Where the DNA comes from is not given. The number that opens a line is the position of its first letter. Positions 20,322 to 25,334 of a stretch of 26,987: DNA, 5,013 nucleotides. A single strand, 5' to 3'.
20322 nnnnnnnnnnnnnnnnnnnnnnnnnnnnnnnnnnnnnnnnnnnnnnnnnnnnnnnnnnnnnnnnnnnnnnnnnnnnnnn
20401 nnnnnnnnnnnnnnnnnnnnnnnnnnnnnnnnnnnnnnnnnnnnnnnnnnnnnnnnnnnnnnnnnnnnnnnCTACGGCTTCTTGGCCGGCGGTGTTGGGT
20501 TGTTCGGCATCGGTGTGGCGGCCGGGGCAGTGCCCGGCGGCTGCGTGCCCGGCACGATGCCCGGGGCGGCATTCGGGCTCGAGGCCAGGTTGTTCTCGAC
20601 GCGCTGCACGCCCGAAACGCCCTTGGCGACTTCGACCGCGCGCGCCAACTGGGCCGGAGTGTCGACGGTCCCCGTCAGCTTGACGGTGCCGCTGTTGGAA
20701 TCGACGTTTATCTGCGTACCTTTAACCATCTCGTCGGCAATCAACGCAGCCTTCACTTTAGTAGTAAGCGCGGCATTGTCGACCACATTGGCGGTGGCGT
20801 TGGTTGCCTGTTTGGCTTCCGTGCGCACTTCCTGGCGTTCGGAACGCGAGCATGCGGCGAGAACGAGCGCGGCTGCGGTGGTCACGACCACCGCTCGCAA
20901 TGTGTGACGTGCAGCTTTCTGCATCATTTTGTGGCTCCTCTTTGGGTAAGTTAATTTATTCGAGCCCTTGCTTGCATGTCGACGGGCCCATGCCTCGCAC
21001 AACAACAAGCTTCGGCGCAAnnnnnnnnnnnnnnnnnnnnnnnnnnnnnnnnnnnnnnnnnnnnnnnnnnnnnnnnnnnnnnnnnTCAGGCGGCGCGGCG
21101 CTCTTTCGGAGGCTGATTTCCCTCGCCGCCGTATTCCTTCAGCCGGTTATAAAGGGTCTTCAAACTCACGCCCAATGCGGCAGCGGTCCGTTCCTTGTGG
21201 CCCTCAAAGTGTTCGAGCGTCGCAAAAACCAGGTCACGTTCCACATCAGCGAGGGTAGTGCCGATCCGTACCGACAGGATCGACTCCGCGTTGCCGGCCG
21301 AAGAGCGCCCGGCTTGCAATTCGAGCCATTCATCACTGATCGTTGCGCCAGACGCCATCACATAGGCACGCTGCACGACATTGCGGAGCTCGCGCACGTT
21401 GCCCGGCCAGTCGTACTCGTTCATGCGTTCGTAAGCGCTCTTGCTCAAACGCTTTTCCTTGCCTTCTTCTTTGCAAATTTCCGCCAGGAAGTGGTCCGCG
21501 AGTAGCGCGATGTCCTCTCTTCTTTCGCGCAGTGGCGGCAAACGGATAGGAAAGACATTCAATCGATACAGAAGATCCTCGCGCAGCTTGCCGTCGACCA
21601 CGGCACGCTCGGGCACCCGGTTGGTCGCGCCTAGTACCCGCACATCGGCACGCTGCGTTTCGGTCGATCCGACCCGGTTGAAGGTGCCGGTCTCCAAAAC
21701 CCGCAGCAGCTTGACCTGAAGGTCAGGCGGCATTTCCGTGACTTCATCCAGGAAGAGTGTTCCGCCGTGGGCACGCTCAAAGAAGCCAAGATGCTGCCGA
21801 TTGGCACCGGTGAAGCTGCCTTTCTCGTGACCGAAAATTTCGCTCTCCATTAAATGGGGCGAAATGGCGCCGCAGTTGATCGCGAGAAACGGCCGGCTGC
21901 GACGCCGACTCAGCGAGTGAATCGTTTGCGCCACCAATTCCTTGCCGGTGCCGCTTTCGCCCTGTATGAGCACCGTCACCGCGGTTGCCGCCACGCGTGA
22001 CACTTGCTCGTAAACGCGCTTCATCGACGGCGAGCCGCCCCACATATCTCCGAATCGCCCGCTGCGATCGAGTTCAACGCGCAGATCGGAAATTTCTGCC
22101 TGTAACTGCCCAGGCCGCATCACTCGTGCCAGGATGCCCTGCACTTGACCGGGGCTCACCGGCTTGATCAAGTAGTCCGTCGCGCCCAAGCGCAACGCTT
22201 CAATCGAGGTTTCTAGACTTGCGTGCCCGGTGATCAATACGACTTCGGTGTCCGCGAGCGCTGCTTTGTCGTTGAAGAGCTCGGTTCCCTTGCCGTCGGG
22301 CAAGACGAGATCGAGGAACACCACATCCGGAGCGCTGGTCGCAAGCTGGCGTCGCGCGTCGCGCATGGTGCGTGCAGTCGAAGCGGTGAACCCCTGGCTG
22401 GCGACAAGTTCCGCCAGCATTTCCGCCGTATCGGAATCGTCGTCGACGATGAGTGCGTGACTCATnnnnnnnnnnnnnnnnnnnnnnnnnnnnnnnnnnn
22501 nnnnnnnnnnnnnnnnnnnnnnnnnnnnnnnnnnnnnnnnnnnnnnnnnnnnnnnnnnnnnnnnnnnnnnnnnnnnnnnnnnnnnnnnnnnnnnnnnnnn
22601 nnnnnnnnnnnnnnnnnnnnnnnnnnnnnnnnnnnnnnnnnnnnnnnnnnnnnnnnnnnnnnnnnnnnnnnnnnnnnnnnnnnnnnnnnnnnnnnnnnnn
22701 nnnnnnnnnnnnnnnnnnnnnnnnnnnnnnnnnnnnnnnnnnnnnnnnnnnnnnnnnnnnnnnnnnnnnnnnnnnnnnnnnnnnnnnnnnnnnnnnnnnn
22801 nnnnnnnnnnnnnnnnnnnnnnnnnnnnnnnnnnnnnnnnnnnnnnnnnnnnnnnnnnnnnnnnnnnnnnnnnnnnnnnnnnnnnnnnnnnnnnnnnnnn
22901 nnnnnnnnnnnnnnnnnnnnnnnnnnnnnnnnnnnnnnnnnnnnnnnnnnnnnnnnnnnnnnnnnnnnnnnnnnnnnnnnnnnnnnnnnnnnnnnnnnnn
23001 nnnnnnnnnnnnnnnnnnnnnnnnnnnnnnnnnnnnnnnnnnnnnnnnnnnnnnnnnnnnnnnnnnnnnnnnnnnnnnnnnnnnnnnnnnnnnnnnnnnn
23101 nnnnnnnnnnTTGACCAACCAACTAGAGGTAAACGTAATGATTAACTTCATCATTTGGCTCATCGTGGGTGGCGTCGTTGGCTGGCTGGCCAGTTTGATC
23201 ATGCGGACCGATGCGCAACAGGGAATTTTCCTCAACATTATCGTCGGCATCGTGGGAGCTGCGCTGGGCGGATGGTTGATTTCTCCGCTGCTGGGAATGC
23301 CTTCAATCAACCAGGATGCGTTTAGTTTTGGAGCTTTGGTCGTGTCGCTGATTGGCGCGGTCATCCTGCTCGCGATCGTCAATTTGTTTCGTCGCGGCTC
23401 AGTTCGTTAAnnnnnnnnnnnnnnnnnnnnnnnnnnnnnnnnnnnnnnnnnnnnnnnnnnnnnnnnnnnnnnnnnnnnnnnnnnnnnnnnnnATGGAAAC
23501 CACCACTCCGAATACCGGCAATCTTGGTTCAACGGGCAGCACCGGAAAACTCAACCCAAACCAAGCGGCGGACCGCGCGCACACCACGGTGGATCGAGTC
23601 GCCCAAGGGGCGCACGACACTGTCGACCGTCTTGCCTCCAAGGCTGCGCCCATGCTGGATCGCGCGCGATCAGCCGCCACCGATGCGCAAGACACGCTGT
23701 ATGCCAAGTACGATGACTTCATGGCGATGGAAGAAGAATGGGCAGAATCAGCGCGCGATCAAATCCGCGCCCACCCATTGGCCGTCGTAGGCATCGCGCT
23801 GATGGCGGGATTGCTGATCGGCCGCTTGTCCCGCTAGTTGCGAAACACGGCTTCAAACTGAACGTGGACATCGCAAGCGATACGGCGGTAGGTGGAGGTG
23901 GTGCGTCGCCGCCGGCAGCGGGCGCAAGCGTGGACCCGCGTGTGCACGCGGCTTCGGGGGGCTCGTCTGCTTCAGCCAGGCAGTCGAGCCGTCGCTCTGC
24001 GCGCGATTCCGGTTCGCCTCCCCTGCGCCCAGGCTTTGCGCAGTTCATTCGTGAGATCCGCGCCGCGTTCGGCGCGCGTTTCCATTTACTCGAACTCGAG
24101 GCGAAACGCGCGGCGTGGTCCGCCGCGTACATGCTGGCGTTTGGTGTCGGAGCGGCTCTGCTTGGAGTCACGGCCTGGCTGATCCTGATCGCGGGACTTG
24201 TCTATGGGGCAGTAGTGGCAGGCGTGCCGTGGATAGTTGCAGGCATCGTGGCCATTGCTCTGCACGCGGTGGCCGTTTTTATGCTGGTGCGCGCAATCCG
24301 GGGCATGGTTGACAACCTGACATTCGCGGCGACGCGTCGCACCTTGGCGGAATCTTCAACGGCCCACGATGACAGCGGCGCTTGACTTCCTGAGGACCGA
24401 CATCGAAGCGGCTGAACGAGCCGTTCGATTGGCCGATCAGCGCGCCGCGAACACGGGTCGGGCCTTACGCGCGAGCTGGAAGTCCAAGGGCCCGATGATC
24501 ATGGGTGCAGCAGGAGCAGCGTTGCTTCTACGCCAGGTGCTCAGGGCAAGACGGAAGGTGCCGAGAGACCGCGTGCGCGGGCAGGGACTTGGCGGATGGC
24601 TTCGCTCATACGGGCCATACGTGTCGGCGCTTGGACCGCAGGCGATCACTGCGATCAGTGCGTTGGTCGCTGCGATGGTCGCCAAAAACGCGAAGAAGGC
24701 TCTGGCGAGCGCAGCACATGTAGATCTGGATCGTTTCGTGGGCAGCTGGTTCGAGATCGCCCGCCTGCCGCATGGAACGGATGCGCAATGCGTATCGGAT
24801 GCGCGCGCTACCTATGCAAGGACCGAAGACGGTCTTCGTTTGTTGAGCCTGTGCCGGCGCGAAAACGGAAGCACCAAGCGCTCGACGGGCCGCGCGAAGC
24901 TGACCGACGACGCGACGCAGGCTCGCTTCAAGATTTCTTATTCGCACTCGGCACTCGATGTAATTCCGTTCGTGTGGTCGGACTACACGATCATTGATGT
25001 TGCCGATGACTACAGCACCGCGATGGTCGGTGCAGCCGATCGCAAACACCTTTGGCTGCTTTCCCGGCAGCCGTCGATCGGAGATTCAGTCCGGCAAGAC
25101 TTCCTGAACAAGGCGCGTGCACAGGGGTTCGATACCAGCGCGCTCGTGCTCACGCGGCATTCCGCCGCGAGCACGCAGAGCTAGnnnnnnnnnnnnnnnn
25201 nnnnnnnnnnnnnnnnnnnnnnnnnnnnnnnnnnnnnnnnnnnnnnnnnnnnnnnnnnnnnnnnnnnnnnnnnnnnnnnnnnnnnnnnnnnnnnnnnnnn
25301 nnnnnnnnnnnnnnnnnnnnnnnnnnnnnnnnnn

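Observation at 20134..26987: Candidate self-contained sigma54-driven general-stress module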

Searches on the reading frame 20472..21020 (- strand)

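Call 6: search_protein_families(library=pfam, proteins=[window:20472-21020:-], max_evalue=0.01)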
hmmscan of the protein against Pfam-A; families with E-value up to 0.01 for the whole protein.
window:20472-21020:- (182 aa): 1 family
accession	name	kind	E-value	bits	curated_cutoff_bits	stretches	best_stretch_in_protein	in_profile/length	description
PF04972.22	BON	-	6.7e-17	62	27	1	81-145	1-65/69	BON domain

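Call 25: search_protein_families(library=ncbifam, proteins=[window:20472-20933:-], max_evalue=0.01)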
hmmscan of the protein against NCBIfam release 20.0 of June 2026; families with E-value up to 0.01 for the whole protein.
window:20472-20933:- (153 aa): 6 families
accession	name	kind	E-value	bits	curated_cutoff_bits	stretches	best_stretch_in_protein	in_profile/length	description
NF007858.0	PRK10568.1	equivalog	4.7e-17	62.3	174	1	3-117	3-124/206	molecular chaperone OsmY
NF008247.1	PRK11023.1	equivalog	1.5e-07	31.4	184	1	35-114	107-186/192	division/outer membrane stress-associated lipid-binding lipoprotein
NF008399.0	PRK11198.1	equivalog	0.0032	17.9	134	1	45-119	16-89/149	peptidoglycan-binding protein LysM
NF041193.1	lipo_SP0191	subfamily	0.0036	17.4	75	1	13-74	3-66/190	SP0191 family lipoprotein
NF049864.1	lipo_LppU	equivalog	0.004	17.1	135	1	4-93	1-84/199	LppU family putative lipoprotein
NF040528.1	SP_0198_lipo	equivalog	0.0047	16.9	100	1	15-87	6-80/144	SP_0198 family lipoprotein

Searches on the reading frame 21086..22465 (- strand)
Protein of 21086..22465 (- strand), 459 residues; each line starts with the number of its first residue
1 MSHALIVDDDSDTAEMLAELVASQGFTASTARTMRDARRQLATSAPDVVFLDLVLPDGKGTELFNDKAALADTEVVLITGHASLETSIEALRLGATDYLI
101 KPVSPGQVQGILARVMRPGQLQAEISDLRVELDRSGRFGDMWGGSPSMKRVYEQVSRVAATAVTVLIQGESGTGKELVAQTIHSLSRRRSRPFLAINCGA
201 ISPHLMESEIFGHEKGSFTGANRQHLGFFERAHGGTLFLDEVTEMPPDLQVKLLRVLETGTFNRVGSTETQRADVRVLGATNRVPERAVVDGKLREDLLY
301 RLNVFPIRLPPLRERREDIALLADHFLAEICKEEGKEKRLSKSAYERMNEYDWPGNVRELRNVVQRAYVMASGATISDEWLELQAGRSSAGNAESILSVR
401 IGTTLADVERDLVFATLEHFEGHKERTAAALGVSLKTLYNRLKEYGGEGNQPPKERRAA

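Call 6: search_protein_families(library=pfam, proteins=[window:21086-22465:-], max_evalue=0.01)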
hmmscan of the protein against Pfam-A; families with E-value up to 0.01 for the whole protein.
window:21086-22465:- (459 aa): 10 families
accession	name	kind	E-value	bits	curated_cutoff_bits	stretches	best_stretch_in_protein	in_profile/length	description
PF00158.32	Sigma54_activat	-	5.9e-68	228.2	20.2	1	143-307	3-167/168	Sigma-54 interaction domain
PF25601.1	AAA_lid_14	-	3.2e-25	88.2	27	1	313-388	1-77/87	AAA+ ATPase lid domain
PF00072.30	Response_reg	-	1.3e-20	74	30.2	1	5-109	2-107/111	Response regulator receiver domain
PF14532.12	Sigma54_activ_2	-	4.5e-17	63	25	1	143-312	2-138/138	Sigma-54 interaction domain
PF02954.25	HTH_8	-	3.1e-11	43.2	22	1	404-445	1-42/42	Bacterial regulatory protein, Fis family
PF07728.20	AAA_5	-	2.9e-10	40.7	22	1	165-295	2-136/139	AAA domain (dynein-related subfamily)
PF01078.27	Mg_chelatase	-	3.1e-06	27.2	20.3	1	159-285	19-160/207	Magnesium chelatase, subunit ChlI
PF00004.35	AAA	-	0.00014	22.7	21.2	1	165-284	1-111/131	ATPase family associated with various cellular activities (AAA)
PF07724.20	AAA_2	-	0.00019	22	27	1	163-263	4-105/166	AAA domain (Cdc48 subfamily)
PF18024.7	HTH_50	-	0.0032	17.6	27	1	405-446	8-48/50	Helix-turn-helix domain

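Call 17: find_related_loci(query=window:21086-22465:-, collection=genome_contigs, flank=8000)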
Query window:21086-22465:- (459 aa) in genome_contigs; peptide patterns used: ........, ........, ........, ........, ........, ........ (x = any residue, [..] = any of these).
600 stretches matched a pattern (row limit reached: there are more); 595 encode a relative of the query (tblastn E <= 1e-3); the best 80 are kept; 80 distinct loci.
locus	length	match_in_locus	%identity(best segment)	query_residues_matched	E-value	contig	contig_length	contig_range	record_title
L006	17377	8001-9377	97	1-459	0e+0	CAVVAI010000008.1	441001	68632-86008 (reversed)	MAG: uncultured beta proteobacterium isolate MFD04212.bin.2.222 genome assembly, contig: contig_2769, whole genome shotg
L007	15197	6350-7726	91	1-457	0e+0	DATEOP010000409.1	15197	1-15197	MAG TPA_asm: Burkholderiaceae bacterium isolate SMAG_U8998 k141_1205404, whole genome shotgun sequence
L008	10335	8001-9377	88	1-459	0e+0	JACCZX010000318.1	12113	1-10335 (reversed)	MAG: Burkholderiaceae bacterium isolate MGR_bin241 SD2897-2912_k127_3503064, whole genome shotgun sequence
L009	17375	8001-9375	96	1-459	0e+0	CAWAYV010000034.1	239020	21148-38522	MAG: uncultured beta proteobacterium isolate MFD06742.bin.1.165 genome assembly, contig: contig_51163, whole genome shot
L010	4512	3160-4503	65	1-448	0e+0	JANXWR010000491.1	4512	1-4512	MAG: Burkholderiales bacterium isolate GL140_2_metabat_201_sub GL140_2_k141_3293696, whole genome shotgun sequence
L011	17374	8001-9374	65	1-453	0e+0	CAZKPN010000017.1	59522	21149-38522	MAG TPA_asm: uncultured Aquabacterium sp. isolate ERP125453_co2_221 genome assembly, contig: NODE_101_length_59522_cov_1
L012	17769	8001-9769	67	1-446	0e+0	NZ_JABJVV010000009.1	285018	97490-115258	Caenimonas soli strain S4 contig9, whole genome shotgun sequence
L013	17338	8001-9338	67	3-448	0e+0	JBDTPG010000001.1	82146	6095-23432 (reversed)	MAG: Caldimonas sp. isolate cluster3_bin.193 NODE_554_length_82146_cov_57.128796, whole genome shotgun sequence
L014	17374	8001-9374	64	1-453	0e+0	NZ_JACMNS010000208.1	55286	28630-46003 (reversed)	MAG: Aquabacterium sp. isolate LF-bin-187 FL-bin-187-contig-k141_2806166, whole genome shotgun sequence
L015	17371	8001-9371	64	1-448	0e+0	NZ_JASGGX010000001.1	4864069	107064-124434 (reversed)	MAG: Propionivibrio sp. isolate 5N011 JMF-2111-06-0005.ont.bin.11_0, whole genome shotgun sequence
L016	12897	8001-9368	65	1-455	0e+0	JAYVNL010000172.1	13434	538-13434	MAG: Rhizobacter sp. isolate GL65_DN_metabat_156_sub GL65_DN_metabat_156_sub_171, whole genome shotgun sequence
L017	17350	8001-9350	63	1-448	0e+0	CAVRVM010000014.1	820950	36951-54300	MAG: uncultured beta proteobacterium isolate MFD02199.bin.2.168 genome assembly, contig: contig_54475, whole genome shot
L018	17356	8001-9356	65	1-450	0e+0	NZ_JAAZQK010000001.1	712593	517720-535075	Rhizobacter sp. SG703 Ga0365349_01, whole genome shotgun sequence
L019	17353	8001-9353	63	1-448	0e+0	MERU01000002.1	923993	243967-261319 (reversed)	MAG: Burkholderiales bacterium RIFCSPHIGHO2_01_FULL_63_240 rifcsphigho2_01_scaffold_3, whole genome shotgun sequence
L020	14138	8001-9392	62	1-445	0e+0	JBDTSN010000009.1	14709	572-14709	MAG: Burkholderiales bacterium isolate cluster3_bin.272 NODE_16188_length_14709_cov_5.503003, whole genome shotgun seque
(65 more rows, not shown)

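Call 25: search_protein_families(library=ncbifam, proteins=[window:21086-22465:-], max_evalue=0.01)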
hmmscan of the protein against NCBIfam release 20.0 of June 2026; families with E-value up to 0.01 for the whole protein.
window:21086-22465:- (459 aa): 105 families (the best 25 are shown)
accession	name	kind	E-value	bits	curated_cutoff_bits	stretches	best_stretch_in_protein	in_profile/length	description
NF008469.0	PRK11361.1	equivalog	1.6e-123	412.9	714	1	3-447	6-456/461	acetoacetate metabolism transcriptional regulator AtoC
TIGR01818.1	ntrC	equivalog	1.9e-116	389.6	558.6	1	5-444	2-462/463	nitrogen regulation protein NR(I)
TIGR02915.1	PEP_resp_reg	equivalog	1.8e-108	363.3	502.6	1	5-446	2-443/445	PEP-CTERM-box response regulator transcription factor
NF041946.1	LuxO_transreg_Vib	equivalog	4.8e-106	355.3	800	1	7-445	2-460/463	quorum-sensing sigma-54 dependent transcriptional regulator LuxO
NF051870.1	NAssimRespRegNtrX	equivalog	1.1e-100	337.7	600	1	2-446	2-451/452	nitrogen assimilation response regulator NtrX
TIGR01817.1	nifA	equivalog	1.3e-100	337.7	528.85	1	131-388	188-445/534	nif-specific transcriptional activator NifA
NF007689.0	PRK10365.1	equivalog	3.4e-98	329.3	760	1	4-442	8-439/441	sigma-54-dependent response regulator transcription factor ZraR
NF008176.1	PRK10923.1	equivalog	1.8e-97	326.8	620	2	5-376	7-376/469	nitrogen regulation protein NR(I)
NF050807.1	TransRegFlbDCaul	equivalog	1.7e-94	317.3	750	1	72-454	70-447/454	sigma-54-dependent transcriptional regulator FlbD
NF038308.1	RNA_repair_RtcR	equivalog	1.1e-92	311.6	650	1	133-445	174-516/530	RNA repair transcriptional activator RtcR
NF041552.1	TF_PrdR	equivalog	9.1e-91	304.9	795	1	133-446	261-577/577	sigma-54 dependent transcriptional regulator PrdR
NF049963.1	RespRegFlgRCampy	domain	2.3e-90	303.5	750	1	6-445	5-427/429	fla regulon two-component system response regulator FlgR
NF003451.0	PRK05022.1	equivalog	9.1e-89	298.5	476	1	137-433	188-496/512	nitric oxide reductase transcriptional regulator NorR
TIGR02974.1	phageshock_pspF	equivalog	8.2e-88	294.8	443.55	1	143-370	3-232/336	phage shock protein operon transcriptional activator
TIGR02329.1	propionate_PrpR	equivalog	1.4e-87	294.5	499.2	1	123-443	196-525/526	propionate catabolism operon regulatory protein PrpR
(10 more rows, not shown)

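Call 46: search_protein_families(library=pfam, proteins=[L006:1568-3466:-, L011:9673-10128:-, L011:10322-11305:+, L014:6271-6768:-, L011:7301-7804:+, L011:4278-6059:+], max_evalue=0.001)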
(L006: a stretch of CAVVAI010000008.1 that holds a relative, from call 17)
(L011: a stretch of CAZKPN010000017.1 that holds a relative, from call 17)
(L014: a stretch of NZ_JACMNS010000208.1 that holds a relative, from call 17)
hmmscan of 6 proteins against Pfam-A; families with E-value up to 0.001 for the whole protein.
L006:1568-3466:- (632 aa): 1 family
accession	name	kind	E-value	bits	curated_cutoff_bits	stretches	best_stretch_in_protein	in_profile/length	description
PF00206.25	Lyase_1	-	4.9e-108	361.7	27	1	130-460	1-312/312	Lyase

L011:9673-10128:- (151 aa): 1 family
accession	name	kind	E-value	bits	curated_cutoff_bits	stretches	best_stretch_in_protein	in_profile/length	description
PF00072.30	Response_reg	-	1.9e-14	54.2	30.2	1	11-100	1-91/111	Response regulator receiver domain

L011:10322-11305:+ (327 aa): 1 family
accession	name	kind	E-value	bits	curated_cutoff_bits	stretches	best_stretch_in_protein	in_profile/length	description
PF00206.25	Lyase_1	-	6.8e-06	26.2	27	1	159-225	199-265/312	Lyase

L014:6271-6768:- (165 aa): 1 family
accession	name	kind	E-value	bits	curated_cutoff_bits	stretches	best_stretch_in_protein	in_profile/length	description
PF07589.16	PEP-CTERM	-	2.4e-06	27.8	20.7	1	138-162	1-24/24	PEP-CTERM motif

L011:7301-7804:+ (167 aa): 3 families
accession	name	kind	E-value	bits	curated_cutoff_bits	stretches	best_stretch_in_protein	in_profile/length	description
PF16242.11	Pyrid_ox_like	-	6.2e-45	152.8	28.8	1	9-156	4-149/149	Pyridoxamine 5'-phosphate oxidase like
PF01243.27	PNPOx_N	-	9.7e-13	49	28.1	1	13-132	7-119/120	Pyridoxamine 5'-phosphate oxidase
PF04299.18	FMN_bind_2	-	0.00063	19.9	22.4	0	6-86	10-88/168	Putative FMN-binding domain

L011:4278-6059:+ (593 aa): 6 families
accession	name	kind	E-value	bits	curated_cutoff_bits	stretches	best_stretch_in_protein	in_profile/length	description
PF02518.31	HATPase_c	-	1.1e-26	93.9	26.4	1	328-439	2-110/111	Histidine kinase-, DNA gyrase B-, and HSP90-like ATPase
PF00072.30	Response_reg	-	5.7e-17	62.3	30.2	1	462-580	1-110/111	Response regulator receiver domain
PF00512.31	HisKA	-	6e-16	58.7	26.9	1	216-280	2-65/66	His Kinase A (phospho-acceptor) domain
PF08447.18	PAS_3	-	1.4e-07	32.1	25.6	1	95-181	2-88/89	PAS fold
PF13581.12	HATPase_c_2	-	0.00047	20.6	27.4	0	326-405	26-104/127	Histidine kinase-like ATPase domain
PF13188.13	PAS_8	-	0.00058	20.1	21.8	0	73-116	3-42/65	PAS domain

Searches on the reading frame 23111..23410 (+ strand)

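Call 6: search_protein_families(library=pfam, proteins=[window:23111-23410:+], max_evalue=0.01)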
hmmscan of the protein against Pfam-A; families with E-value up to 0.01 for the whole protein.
window:23111-23410:+ (99 aa): 2 families
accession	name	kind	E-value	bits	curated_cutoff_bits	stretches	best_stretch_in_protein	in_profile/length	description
PF04226.18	Transgly_assoc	-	9.5e-14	51.8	25.3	1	43-95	1-49/49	Transglycosylase associated protein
PF13273.12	DUF4064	-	0.00068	20.3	32.1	1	7-50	57-100/102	Protein of unknown function (DUF4064)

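Call 25: search_protein_families(library=ncbifam, proteins=[window:23111-23410:+], max_evalue=0.01)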
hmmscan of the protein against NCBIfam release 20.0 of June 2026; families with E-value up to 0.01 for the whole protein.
window:23111-23410:+ (99 aa): 1 family
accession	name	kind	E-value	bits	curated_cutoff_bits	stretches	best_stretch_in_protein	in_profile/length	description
NF007771.0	PRK10457.1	equivalog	5.2e-13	49.3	129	1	14-90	4-77/82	hypothetical protein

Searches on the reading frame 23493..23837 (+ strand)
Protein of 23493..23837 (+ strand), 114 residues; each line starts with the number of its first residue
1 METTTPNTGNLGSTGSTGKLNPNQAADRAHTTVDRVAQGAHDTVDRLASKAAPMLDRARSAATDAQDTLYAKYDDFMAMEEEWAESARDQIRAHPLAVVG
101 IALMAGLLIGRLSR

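Call 6: search_protein_families(library=pfam, proteins=[window:23493-23837:+], max_evalue=0.01)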
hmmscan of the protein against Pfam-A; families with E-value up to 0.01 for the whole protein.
window:23493-23837:+ (114 aa): 1 family
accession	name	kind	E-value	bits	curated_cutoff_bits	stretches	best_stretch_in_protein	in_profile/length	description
PF19029.5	DUF883_C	-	0.00021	21.3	27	1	87-112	1-26/30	DUF883 C-terminal glycine zipper region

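Call 25: search_protein_families(library=ncbifam, proteins=[window:23493-23837:+], max_evalue=0.01)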
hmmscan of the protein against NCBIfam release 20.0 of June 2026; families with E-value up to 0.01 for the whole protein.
window:23493-23837:+ (114 aa): 0 families

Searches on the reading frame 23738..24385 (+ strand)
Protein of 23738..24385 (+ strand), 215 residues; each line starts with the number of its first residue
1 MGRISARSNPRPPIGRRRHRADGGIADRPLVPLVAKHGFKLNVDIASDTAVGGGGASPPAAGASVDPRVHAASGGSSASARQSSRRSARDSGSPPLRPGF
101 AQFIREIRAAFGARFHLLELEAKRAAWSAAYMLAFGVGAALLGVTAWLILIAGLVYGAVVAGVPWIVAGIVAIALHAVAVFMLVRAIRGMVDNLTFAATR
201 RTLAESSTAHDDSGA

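Call 6: search_protein_families(library=pfam, proteins=[window:23738-24385:+], max_evalue=0.01)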
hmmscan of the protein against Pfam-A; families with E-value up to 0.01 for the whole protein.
window:23738-24385:+ (215 aa): 1 family
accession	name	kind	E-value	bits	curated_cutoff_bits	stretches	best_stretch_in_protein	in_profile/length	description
PF07332.16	Phage_holin_3_6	-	5.9e-07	30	28.4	1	101-206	5-111/116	Putative Actinobacterial Holin-X, holin superfamily III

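Call 25: search_protein_families(library=ncbifam, proteins=[window:23738-24385:+], max_evalue=0.01)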
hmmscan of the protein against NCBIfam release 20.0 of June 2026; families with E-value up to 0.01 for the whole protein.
window:23738-24385:+ (215 aa): 0 families

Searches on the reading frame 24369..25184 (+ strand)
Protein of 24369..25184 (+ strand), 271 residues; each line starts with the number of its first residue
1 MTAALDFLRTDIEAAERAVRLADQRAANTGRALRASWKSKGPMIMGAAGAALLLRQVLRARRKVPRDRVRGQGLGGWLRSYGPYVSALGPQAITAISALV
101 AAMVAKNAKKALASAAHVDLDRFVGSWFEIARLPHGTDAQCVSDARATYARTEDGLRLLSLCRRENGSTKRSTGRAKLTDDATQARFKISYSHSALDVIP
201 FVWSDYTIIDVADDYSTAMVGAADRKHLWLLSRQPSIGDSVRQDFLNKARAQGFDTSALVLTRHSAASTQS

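Call 6: search_protein_families(library=pfam, proteins=[window:24369-25184:+], max_evalue=0.01)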
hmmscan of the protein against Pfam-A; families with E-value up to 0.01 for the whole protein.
window:24369-25184:+ (271 aa): 1 family
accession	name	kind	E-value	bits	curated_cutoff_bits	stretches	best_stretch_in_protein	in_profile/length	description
PF08212.18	Lipocalin_2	-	1.3e-36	126.1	24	1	118-262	1-144/146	Lipocalin-like domain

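Call 25: search_protein_families(library=ncbifam, proteins=[window:24369-25184:+], max_evalue=0.01)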
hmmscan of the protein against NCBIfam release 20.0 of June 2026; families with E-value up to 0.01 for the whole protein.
window:24369-25184:+ (271 aa): 1 family
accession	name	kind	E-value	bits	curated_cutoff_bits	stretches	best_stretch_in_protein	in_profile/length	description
NF007786.1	PRK10477.1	subfamily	2.4e-26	92.5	267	1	95-263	11-173/176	outer membrane lipoprotein Blc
